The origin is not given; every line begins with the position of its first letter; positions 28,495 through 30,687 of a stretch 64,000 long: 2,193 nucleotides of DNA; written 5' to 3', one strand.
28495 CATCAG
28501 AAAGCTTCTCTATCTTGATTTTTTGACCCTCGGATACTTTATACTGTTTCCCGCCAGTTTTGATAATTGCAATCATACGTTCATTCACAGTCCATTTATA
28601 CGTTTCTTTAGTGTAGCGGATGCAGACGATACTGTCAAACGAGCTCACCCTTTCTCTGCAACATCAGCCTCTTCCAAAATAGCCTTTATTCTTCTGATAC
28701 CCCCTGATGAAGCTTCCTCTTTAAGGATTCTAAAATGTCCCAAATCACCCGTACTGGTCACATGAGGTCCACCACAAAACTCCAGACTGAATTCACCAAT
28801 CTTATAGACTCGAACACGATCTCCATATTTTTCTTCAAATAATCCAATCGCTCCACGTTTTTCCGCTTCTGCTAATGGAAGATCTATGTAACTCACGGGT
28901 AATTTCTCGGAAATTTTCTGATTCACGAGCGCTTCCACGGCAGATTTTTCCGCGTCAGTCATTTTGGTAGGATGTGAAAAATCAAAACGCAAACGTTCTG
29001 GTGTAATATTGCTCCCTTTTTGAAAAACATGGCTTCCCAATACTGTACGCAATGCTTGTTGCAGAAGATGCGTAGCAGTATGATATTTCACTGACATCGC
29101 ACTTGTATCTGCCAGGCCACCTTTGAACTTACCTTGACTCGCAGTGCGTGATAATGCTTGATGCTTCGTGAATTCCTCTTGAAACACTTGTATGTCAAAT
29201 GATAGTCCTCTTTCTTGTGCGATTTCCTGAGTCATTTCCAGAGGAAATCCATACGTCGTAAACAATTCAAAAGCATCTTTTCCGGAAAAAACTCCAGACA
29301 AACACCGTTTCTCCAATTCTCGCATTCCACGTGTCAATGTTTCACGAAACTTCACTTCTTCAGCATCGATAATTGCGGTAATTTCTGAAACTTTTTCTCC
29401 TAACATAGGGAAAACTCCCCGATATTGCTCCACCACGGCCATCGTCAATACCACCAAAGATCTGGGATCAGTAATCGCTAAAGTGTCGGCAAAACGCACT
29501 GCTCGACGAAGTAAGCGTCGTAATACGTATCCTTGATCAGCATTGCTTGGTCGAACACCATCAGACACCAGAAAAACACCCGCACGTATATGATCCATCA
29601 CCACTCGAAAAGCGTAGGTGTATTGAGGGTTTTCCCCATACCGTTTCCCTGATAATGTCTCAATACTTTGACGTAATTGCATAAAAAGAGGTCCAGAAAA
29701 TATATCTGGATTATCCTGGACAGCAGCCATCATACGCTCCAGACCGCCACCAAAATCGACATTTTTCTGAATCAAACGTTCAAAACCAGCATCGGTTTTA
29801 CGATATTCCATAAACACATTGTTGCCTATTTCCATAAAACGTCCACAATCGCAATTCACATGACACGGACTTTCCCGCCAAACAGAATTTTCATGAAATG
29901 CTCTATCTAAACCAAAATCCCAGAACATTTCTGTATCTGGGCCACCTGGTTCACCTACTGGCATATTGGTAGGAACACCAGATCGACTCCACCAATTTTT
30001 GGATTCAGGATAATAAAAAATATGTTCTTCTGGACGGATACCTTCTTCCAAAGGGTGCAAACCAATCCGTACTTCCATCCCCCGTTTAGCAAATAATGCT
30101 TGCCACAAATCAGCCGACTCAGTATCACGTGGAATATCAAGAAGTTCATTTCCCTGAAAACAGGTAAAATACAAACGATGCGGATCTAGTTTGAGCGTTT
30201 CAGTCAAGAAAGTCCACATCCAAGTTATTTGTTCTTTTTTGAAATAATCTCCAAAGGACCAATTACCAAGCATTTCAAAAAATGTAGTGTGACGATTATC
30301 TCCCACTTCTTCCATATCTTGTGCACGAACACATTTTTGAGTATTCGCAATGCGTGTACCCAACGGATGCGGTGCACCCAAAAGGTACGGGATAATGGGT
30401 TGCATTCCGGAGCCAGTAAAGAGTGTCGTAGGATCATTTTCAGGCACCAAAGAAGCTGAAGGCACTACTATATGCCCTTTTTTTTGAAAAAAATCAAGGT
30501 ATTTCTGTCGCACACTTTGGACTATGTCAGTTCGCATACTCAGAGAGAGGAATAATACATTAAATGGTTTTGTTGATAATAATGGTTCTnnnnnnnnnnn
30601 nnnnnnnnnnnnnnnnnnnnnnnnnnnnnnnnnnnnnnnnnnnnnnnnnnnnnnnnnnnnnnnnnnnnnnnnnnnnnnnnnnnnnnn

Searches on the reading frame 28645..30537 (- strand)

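Call 61: search_protein_families(library=ncbifam, proteins=[window:28645-30537:-], max_evalue=1e-10)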
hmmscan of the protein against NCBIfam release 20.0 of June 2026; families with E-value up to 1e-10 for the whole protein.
window:28645-30537:- (630 aa): 4 families
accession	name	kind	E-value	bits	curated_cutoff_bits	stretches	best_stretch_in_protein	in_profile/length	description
NF002436.0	PRK01584.1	equivalog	1.2e-207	691.1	529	1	7-623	4-594/595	alanine--tRNA ligase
TIGR00344.1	alaS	equivalog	3e-162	541.9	457.05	2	9-469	2-432/847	alanine--tRNA ligase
TIGR03683.1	A-tRNA_syn_arch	equivalog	1.2e-65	222.4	744.7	2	482-618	593-731/902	alanine--tRNA ligase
NF040865.1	a_tRNA_ed_AlaXM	equivalog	4.9e-19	69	300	1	483-621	95-233/234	alanyl-tRNA editing protein AlaXM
